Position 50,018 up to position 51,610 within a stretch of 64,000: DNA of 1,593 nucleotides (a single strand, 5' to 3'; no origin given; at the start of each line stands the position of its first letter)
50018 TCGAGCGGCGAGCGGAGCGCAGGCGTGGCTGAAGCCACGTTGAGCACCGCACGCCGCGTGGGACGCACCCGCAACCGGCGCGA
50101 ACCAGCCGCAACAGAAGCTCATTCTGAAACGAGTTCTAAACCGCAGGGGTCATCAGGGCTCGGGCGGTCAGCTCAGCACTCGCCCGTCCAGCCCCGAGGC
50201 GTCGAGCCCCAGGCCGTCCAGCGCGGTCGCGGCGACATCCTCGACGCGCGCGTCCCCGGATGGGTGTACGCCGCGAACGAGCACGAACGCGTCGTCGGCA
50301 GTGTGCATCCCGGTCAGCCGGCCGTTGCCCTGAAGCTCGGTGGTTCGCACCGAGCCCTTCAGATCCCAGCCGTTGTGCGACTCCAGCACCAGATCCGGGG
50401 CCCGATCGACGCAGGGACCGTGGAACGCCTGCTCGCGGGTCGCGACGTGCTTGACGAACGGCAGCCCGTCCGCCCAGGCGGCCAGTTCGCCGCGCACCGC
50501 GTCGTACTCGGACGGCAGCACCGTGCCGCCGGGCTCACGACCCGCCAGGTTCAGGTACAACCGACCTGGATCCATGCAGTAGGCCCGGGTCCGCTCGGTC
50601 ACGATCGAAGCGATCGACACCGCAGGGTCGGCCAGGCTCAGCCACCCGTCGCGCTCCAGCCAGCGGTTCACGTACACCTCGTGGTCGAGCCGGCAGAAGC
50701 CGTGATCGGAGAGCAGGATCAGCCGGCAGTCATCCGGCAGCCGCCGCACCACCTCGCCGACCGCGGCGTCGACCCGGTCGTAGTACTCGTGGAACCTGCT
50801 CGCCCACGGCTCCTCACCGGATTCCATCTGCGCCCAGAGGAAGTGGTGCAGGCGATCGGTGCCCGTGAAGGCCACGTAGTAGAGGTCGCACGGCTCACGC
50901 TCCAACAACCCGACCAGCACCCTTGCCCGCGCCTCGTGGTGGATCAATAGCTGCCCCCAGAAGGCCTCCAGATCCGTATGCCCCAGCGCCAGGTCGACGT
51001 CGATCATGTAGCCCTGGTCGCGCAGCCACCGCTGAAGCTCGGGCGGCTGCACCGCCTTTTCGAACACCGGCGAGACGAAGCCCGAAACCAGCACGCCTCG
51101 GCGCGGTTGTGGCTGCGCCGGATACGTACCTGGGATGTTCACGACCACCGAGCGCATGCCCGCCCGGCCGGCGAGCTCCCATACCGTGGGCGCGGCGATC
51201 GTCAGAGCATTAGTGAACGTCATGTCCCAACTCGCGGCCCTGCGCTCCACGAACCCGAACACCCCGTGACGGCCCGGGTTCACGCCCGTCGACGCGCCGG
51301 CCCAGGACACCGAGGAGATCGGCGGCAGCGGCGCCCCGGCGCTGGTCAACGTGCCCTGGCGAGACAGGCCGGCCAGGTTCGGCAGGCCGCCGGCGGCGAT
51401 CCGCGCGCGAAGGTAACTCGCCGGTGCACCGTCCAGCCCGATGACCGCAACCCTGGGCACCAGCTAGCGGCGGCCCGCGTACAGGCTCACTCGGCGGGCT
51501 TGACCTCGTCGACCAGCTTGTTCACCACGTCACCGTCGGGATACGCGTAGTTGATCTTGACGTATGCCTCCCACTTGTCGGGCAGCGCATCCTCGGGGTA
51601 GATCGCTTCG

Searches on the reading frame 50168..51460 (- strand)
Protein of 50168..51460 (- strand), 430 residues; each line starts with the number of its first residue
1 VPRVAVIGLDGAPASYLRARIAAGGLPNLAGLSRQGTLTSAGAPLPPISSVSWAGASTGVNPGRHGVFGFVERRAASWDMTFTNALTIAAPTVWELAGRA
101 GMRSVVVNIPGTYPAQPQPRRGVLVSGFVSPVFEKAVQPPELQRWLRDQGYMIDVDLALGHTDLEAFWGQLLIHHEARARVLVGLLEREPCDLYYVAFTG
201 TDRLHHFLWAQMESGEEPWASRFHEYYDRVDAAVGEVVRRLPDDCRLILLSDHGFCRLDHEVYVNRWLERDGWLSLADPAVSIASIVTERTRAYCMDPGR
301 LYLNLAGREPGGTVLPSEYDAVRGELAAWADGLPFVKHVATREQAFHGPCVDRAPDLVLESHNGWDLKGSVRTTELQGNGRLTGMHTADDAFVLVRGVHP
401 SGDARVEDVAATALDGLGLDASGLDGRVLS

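Call 53: find_encoding_contigs(protein=window:50168-51460:-, flank=10000, max_places=10)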
Protein window:50168-51460:- (430 aa): 1 contig read that carries it; 1 place shown.
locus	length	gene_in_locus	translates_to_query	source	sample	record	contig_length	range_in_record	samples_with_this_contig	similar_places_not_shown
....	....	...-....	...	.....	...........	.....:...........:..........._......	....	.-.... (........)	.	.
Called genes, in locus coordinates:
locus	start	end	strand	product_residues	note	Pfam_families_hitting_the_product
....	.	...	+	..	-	?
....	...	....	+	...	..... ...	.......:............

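Call 69: list_cluster_members(proteins=[window:50168-51460:-, window:46697-49600:-])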
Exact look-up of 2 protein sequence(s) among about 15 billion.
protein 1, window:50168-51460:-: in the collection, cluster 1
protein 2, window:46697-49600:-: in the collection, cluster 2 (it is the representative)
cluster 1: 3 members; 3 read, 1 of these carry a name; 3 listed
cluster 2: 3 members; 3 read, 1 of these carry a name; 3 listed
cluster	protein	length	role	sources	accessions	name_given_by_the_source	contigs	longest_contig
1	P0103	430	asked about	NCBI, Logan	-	-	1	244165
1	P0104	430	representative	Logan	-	-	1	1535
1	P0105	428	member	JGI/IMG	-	predicted AlkP superfamily phosphohydrolase/phosphomutase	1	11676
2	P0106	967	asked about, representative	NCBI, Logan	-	-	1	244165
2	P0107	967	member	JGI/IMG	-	ATP-dependent helicase/DNAse subunit B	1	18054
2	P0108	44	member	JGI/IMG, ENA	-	-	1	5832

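Call 70: find_encoding_contigs(protein=P0105, flank=4000, max_places=3)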
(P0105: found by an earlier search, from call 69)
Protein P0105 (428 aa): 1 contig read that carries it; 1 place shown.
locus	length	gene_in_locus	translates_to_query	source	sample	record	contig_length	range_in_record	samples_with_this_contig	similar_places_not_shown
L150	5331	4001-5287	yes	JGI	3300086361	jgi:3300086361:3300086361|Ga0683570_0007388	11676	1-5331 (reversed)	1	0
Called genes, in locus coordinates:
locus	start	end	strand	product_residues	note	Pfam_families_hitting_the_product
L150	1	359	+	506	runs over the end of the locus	PF00989:PAS, PF08448:PAS_4, PF13426:PAS_9, PF08447:PAS_3, PF01590:GAF, PF13185:GAF_2, PF07730:HisKA_3 (weak), PF02518:HATPase_c, +2 more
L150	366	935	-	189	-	-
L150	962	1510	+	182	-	PF14378:PAP2_3, PF01569:PAP2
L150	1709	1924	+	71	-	-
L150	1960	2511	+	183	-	PF08534:Redoxin, PF00578:AhpC-TSA, PF00085:Thioredoxin (weak)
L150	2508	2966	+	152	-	PF03918:CcmH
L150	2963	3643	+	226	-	PF02683:DsbD_TM, PF13386:DsbD_2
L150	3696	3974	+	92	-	PF12838:Fer4_7 (faint), PF13237:Fer4_10 (faint), PF12800:Fer4_4 (faint), PF25160:LdpA_Fe-S-bd (weak), PF13484:Fer4_16 (faint), PF12797:Fer4_2 (weak), PF12837:Fer4_6 (weak), PF00037:Fer4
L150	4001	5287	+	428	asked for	PF01663:Phosphodiest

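Call 71: find_encoding_contigs(protein=P0107, flank=4000, max_places=3)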
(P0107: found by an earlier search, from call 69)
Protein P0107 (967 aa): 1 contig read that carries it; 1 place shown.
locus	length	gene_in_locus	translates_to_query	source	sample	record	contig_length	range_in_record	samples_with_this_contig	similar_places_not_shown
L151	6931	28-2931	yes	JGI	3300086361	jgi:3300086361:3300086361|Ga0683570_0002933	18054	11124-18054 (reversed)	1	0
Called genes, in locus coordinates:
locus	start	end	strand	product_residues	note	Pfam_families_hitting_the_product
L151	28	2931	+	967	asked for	PF21445:ADDB_N (faint), PF12705:PDDEXK_1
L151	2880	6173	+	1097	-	PF00580:UvrD-helicase, PF13245:AAA_19, PF13361:UvrD_C, PF13538:UvrD_C_2 (faint), PF12705:PDDEXK_1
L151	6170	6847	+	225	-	PF00730:HhH-GPD, PF00633:HHH (weak), PF10576:EndIII_4Fe-2S (faint)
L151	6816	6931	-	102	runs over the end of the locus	PF03992:ABM (weak)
